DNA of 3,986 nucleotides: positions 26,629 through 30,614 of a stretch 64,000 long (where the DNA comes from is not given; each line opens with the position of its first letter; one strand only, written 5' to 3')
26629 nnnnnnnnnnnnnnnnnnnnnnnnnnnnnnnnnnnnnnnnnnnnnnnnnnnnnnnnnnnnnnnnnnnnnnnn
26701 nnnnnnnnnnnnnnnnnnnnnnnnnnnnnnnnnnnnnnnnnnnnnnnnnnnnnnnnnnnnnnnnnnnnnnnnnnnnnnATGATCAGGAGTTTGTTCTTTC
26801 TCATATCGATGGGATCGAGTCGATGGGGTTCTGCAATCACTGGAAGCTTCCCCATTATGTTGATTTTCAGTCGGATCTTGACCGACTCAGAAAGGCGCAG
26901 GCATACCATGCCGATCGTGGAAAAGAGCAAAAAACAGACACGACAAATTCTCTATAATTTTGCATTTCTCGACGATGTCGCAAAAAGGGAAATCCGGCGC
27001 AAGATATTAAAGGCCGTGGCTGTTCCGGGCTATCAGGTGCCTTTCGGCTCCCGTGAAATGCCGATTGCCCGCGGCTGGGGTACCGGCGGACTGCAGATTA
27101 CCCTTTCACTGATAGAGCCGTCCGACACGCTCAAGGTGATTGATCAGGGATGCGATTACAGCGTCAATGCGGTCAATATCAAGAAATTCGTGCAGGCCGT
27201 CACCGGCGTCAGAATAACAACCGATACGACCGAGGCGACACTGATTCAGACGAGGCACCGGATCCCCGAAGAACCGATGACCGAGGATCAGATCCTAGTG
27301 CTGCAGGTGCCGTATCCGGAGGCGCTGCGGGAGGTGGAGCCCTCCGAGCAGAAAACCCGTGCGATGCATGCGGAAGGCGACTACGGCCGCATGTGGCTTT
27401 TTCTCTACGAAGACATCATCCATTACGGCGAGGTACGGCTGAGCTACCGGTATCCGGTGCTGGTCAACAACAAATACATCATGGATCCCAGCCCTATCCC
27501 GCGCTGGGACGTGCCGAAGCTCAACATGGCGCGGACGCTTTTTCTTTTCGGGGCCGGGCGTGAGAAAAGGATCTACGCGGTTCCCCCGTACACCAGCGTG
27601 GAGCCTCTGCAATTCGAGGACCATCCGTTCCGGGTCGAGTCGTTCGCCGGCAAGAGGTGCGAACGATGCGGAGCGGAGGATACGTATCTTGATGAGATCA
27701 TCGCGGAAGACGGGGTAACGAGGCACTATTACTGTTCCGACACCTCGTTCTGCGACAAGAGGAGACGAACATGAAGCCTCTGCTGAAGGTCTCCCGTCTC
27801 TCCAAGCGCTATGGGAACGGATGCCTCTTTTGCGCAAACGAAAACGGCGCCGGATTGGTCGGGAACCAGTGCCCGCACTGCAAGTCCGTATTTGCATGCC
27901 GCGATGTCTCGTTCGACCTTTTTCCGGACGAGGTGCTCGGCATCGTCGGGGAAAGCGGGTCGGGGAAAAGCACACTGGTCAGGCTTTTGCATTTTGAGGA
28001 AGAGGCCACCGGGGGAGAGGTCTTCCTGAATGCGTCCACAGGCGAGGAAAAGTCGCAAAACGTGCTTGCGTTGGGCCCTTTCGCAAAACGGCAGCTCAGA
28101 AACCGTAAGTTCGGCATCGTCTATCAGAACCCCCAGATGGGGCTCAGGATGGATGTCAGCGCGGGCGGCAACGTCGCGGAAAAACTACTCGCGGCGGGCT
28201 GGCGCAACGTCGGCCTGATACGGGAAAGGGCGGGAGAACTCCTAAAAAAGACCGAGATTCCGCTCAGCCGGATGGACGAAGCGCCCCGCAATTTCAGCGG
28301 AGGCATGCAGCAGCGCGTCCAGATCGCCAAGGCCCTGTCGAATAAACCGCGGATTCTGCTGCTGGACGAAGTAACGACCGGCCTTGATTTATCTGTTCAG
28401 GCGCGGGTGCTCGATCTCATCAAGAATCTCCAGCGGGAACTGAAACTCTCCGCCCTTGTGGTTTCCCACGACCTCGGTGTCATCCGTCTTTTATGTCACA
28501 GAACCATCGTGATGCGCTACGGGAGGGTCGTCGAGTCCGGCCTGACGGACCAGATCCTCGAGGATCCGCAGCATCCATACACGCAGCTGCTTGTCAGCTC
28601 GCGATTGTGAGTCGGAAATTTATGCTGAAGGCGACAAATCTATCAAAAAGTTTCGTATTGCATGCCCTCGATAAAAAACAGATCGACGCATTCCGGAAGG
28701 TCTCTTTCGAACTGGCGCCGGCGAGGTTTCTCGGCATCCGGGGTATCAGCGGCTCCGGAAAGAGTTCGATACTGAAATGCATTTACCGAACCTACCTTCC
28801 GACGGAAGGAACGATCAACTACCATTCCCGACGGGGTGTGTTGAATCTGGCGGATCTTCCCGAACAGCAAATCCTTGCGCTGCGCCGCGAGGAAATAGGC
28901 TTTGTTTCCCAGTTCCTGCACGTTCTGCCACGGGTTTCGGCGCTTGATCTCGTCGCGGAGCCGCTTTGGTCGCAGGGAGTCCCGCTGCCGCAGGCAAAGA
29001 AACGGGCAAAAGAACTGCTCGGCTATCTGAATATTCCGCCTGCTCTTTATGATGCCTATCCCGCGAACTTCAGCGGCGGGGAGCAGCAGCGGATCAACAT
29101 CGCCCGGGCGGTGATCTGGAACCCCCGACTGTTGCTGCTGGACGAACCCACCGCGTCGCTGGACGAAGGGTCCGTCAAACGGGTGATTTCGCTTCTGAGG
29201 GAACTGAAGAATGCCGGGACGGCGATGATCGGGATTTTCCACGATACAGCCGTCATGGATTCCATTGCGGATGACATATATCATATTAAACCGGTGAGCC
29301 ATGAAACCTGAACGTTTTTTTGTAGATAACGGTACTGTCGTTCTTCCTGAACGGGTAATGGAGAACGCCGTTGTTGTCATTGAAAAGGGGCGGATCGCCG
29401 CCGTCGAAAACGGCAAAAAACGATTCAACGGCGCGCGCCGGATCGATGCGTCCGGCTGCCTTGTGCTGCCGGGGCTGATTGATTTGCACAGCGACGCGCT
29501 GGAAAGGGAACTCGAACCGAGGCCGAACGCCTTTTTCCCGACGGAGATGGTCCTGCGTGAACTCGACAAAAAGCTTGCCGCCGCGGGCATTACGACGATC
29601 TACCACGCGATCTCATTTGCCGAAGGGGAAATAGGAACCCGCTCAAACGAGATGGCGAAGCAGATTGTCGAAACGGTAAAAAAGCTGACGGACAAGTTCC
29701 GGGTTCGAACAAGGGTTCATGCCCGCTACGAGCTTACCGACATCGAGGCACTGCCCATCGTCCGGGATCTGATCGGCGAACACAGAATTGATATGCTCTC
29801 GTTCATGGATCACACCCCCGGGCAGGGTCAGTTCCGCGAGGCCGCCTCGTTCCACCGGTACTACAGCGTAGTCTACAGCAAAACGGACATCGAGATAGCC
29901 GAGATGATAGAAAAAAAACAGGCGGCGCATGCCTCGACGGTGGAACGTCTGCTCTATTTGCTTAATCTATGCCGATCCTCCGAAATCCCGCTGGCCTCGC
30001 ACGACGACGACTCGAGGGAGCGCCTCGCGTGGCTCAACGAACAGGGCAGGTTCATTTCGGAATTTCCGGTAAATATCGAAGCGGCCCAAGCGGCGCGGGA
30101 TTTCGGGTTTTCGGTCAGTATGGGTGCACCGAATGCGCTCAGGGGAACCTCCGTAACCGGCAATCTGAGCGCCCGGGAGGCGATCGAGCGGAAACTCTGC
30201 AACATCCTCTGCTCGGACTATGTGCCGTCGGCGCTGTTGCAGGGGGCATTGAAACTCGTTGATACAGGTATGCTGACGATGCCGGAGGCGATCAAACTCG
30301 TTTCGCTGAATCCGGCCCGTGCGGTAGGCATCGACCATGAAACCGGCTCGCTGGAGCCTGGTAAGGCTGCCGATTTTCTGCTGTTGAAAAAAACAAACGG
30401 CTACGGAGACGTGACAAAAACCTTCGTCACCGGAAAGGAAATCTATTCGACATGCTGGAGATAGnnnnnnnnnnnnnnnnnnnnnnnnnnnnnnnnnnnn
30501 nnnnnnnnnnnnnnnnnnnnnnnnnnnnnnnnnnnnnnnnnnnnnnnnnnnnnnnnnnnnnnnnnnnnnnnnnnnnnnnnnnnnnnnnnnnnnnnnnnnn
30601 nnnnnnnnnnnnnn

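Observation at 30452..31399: The C-P lyase operon ends with a TIM-barrel metalloenzyme instead of phnN/phnP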

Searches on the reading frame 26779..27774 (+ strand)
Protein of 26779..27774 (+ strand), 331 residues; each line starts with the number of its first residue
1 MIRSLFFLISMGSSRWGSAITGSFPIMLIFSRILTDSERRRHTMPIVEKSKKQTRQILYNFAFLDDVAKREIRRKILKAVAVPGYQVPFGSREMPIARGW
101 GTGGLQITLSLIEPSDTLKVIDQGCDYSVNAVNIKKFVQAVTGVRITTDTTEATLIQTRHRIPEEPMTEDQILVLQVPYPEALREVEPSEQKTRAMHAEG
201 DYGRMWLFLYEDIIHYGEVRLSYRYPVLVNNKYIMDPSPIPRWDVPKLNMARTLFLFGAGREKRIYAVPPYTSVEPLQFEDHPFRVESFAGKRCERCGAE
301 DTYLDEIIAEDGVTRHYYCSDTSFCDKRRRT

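Call 3: search_protein_families(library=pfam, proteins=[window:26779-27774:+])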
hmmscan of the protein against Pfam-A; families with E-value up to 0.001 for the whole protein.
window:26779-27774:+ (331 aa): 1 family
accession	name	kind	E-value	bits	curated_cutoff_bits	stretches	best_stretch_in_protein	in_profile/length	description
PF06007.16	PhnJ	-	1.1e-143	477.6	25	1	59-330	3-274/275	Phosphonate metabolism protein PhnJ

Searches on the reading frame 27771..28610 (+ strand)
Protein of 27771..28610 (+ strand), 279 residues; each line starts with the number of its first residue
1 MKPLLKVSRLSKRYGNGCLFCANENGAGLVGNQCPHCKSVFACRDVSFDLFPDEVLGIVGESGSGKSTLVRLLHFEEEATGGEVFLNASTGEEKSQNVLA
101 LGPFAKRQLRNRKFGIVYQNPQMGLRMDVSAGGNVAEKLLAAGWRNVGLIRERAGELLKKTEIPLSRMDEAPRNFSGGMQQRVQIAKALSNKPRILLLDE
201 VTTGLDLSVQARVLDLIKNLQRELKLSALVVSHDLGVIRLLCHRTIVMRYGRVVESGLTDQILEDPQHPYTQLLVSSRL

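Call 3: search_protein_families(library=pfam, proteins=[window:27771-28610:+])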
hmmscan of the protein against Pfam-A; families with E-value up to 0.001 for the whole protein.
window:27771-28610:+ (279 aa): 6 families
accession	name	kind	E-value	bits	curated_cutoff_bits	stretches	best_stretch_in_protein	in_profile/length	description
PF00005.33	ABC_tran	-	5.8e-27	95.4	25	1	44-202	2-136/137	ABC transporter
PF13304.12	AAA_21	-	7.8e-11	43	27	1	171-238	234-303/304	AAA domain, putative AbiEii toxin, Type IV TA system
PF08352.17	oligo_HPY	-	1.3e-05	26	27.1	1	254-277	1-24/65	Oligopeptide/dipeptide transporter, C-terminal region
PF13191.12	AAA_16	-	7.7e-05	23.7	32.6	1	56-228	27-163/167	AAA ATPase domain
PF02463.25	SMC_N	-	0.0002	21.3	40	0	175-238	137-202/220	RecF/RecN/SMC N terminal domain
PF05621.17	TniB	-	0.00093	19.1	22.4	0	191-231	118-160/189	Bacterial TniB protein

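Call 5: search_protein_families(library=ncbifam, proteins=[window:27771-28610:+], max_evalue=0.01)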
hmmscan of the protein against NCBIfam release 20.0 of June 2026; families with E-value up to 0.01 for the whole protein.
window:27771-28610:+ (279 aa): 192 families (the best 25 are shown)
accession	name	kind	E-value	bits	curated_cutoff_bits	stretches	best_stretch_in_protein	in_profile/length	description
TIGR02323.1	CP_lyasePhnK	equivalog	6.4e-76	255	302.85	1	40-278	16-238/239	phosphonate C-P lyase system protein PhnK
NF043079.1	MMSYN1_0167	equivalog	7.3e-52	176.9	740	2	107-277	301-473/561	oligopeptide ABC transporter ATP-binding protein OppD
NF008453.0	PRK11308.1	subfamily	1.2e-50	172.7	408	1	38-277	33-264/334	dipeptide ABC transporter ATP-binding protein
NF043071.1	DppF_dipep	equivalog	3.1e-46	158.3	660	1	38-277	34-265/331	dipeptide ABC transporter ATP-binding subunit DppF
NF007613.0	PRK10261.1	equivalog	1.2e-44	152.7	1077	1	39-275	28-269/623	glutathione ABC transporter ATP-binding protein GsiA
NF011659.0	PRK15079.1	equivalog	2.4e-43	148.1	540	1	38-276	35-266/334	murein tripeptide/oligopeptide ABC transporter ATP binding protein OppF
NF011713.0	PRK15134.1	equivalog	2.1e-42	145.4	834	1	42-275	301-526/529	microcin C ABC transporter ATP-binding protein YejF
NF008246.0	PRK11022.1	equivalog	1.6e-41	142.4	541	1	42-276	22-255/326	dipeptide ABC transporter ATP-binding protein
NF007010.1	PRK09473.1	subfamily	1.6e-41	142.1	575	1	39-275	17-251/318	oligopeptide ABC transporter ATP-binding protein OppD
TIGR02770.1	nickel_nikD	equivalog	8.4e-40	136.6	318.7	1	44-278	3-229/230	nickel import ATP-binding protein NikD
NF047576.1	opine_ATP_CntF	equivalog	1.2e-39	136.2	385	1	43-278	20-253/264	staphylopine uptake ABC transporter ATP-binding protein CntF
NF047578.1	opine_ATP_CntD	equivalog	6.2e-39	133.8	380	1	43-278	20-253/266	staphylopine uptake ABC transporter ATP-binding protein CntD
NF043078.1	MMSYN1_0168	equivalog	6e-38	130.9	800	2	172-276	491-595/649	oligopeptide ABC transporter ATP-binding protein OppF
NF007739.0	PRK10419.1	subfamily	2e-37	129.2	354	1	42-261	27-238/268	nickel ABC transporter ATP-binding protein NikE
TIGR02769.1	nickel_nikE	equivalog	2.3e-37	128.9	332.55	1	43-275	27-250/265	nickel import ATP-binding protein NikE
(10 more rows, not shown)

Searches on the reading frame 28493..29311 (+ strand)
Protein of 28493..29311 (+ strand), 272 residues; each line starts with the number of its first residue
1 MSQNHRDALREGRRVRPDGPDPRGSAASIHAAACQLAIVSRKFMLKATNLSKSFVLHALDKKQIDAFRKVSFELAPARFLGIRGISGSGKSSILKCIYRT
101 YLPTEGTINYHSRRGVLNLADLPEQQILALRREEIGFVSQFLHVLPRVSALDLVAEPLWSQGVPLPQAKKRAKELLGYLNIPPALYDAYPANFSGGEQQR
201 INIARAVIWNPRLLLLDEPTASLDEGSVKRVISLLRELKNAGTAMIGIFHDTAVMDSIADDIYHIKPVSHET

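Call 3: search_protein_families(library=pfam, proteins=[window:28493-29311:+])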
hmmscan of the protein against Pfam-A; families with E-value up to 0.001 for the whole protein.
window:28493-29311:+ (272 aa): 3 families
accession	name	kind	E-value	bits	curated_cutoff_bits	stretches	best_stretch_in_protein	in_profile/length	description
PF00005.33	ABC_tran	-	8.4e-28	98.1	25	1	68-221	2-137/137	ABC transporter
PF02463.25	SMC_N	-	2.1e-05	24.5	40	0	193-268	137-214/220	RecF/RecN/SMC N terminal domain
PF13304.12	AAA_21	-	0.0006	20.4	27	0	194-241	239-289/304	AAA domain, putative AbiEii toxin, Type IV TA system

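Call 5: search_protein_families(library=ncbifam, proteins=[window:28493-29311:+], max_evalue=0.01)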
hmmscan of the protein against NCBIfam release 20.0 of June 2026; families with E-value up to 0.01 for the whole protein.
window:28493-29311:+ (272 aa): 191 families (the best 25 are shown)
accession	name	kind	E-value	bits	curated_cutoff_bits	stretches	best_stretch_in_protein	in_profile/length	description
TIGR02324.1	CP_lyasePhnL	equivalog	1.6e-76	256.7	256.3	1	44-263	1-220/224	phosphonate C-P lyase system protein PhnL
TIGR02673.1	FtsE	equivalog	1.1e-40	139.6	264.85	1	62-265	13-210/214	cell division ATP-binding protein FtsE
TIGR02211.1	LolD_lipo_ex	equivalog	1.4e-38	132.6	307.75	1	44-258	1-208/221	lipoprotein-releasing ABC transporter ATP-binding protein LolD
NF008639.0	PRK11629.1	equivalog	4.5e-34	117.9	360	1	41-256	3-211/234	lipoprotein-releasing ABC transporter ATP-binding protein LolD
NF038007.1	ABC_ATP_DarD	equivalog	1.1e-31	110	375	1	44-252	1-201/218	darobactin export ABC transporter ATP-binding protein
NF040933.2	ABC_arch_GlcV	equivalog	2.5e-31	108.9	450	1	48-263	6-213/357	glucose ABC transporter ATP-binding protein GlcV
TIGR02314.1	ABC_MetN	equivalog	9.7e-31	107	499.7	1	44-263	1-212/343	methionine ABC transporter ATP-binding protein MetN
NF007826.0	PRK10535.1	equivalog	1.1e-30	106.6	966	1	48-265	8-216/648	macrolide ABC transporter ATP-binding protein/permease MacB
NF008338.0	PRK11124.1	equivalog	2.2e-30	105.9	369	1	68-263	19-212/242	arginine ABC transporter ATP-binding protein ArtP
NF008453.0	PRK11308.1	subfamily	5.2e-30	104.8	408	1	41-262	9-232/334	dipeptide ABC transporter ATP-binding protein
TIGR02769.1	nickel_nikE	equivalog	5.8e-30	104.7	332.55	1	45-262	3-221/265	nickel import ATP-binding protein NikE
TIGR02323.1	CP_lyasePhnK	equivalog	4.1e-29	101.8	302.85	1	63-260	15-206/239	phosphonate C-P lyase system protein PhnK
NF011713.0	PRK15134.1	equivalog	4.6e-29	101.4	834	1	46-262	283-496/529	microcin C ABC transporter ATP-binding protein YejF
TIGR03608.1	L_ocin_972_ABC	subfamily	7.9e-29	100.6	254.85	1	62-258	9-200/206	putative bacteriocin export ABC transporter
TIGR02982.1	heterocyst_DevA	subfamily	9.8e-29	100.5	295.8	1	61-265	17-214/220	ABC exporter ATP-binding subunit, DevA family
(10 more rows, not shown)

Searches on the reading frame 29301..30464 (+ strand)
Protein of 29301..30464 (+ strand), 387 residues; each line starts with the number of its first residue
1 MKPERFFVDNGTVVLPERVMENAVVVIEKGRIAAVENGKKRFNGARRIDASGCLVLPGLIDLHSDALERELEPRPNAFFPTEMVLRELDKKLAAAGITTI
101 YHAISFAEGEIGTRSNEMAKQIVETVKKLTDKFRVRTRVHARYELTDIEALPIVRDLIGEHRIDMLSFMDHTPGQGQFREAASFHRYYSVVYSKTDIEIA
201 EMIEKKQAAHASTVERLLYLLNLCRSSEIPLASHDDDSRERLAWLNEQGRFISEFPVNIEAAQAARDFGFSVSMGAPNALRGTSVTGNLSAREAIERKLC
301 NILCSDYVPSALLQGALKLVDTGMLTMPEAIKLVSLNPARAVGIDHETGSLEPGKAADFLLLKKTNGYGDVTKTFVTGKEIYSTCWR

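Call 3: search_protein_families(library=pfam, proteins=[window:29301-30464:+])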
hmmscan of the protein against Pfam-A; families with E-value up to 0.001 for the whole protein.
window:29301-30464:+ (387 aa): 2 families
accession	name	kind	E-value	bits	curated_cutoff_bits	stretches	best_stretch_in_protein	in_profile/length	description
PF01979.26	Amidohydro_1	-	2.3e-14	53.9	25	1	286-380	230-344/345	Amidohydrolase family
PF07969.17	Amidohydro_3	-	9.3e-13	48.9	29.7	1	325-363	407-445/472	Amidohydrolase family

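Call 5: search_protein_families(library=ncbifam, proteins=[window:29301-30464:+], max_evalue=0.01)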
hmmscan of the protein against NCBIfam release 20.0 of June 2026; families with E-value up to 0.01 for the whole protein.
window:29301-30464:+ (387 aa): 76 families (the best 25 are shown)
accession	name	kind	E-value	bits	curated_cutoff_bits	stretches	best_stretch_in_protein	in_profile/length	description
NF011990.0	PRK15446.2-6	subfamily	2.7e-130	434.6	233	1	6-384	3-385/390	alpha-D-ribose 1-methylphosphonate 5-triphosphate diphosphatase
NF011989.0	PRK15446.2-5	equivalog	1.7e-128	428.7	565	1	5-384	3-380/385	alpha-D-ribose 1-methylphosphonate 5-triphosphate diphosphatase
TIGR02318.1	phosphono_phnM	equivalog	5.7e-118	394.1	390.55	1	8-382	2-376/376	phosphonate metabolism protein PhnM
NF011984.0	PRK15446.1-5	equivalog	7.8e-96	321.1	260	1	6-381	4-378/379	alpha-D-ribose 1-methylphosphonate 5-triphosphate diphosphatase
NF011988.0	PRK15446.2-4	equivalog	5.6e-95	318.7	369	1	8-383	3-377/389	alpha-D-ribose 1-methylphosphonate 5-triphosphate diphosphatase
NF011987.0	PRK15446.2-3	subfamily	2.9e-93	312.8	253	1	9-383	15-385/395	alpha-D-ribose 1-methylphosphonate 5-triphosphate diphosphatase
NF011986.0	PRK15446.2-2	equivalog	2.6e-92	309.7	465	1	5-383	2-379/406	alpha-D-ribose 1-methylphosphonate 5-triphosphate diphosphatase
NF011983.0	PRK15446.1-4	equivalog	3e-77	260.1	486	1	7-368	6-365/379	alpha-D-ribose 1-methylphosphonate 5-triphosphate diphosphatase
NF011981.0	PRK15446.1-2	equivalog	5.3e-71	239.3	375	1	8-382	3-378/378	alpha-D-ribose 1-methylphosphonate 5-triphosphate diphosphatase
NF011985.0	PRK15446.2-1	equivalog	2.4e-70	237.4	656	1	6-364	4-357/397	alpha-D-ribose 1-methylphosphonate 5-triphosphate diphosphatase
NF011982.0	PRK15446.1-3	equivalog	9.9e-63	212.3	684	1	8-379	3-374/377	alpha-D-ribose 1-methylphosphonate 5-triphosphate diphosphatase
NF006689.0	PRK09237.1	equivalog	3.6e-14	52.1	371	2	8-68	7-68/383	amidohydrolase/deacetylase family metallohydrolase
TIGR01224.1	hutI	equivalog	1.4e-13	50.4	298.15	2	291-365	275-354/377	imidazolonepropionase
NF006056.0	PRK08204.1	subfamily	2.5e-13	49.6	391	2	321-365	338-382/449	hypothetical protein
TIGR00221.1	nagA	equivalog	4.4e-13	48.9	225.65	2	312-379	316-380/380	N-acetylglucosamine-6-phosphate deacetylase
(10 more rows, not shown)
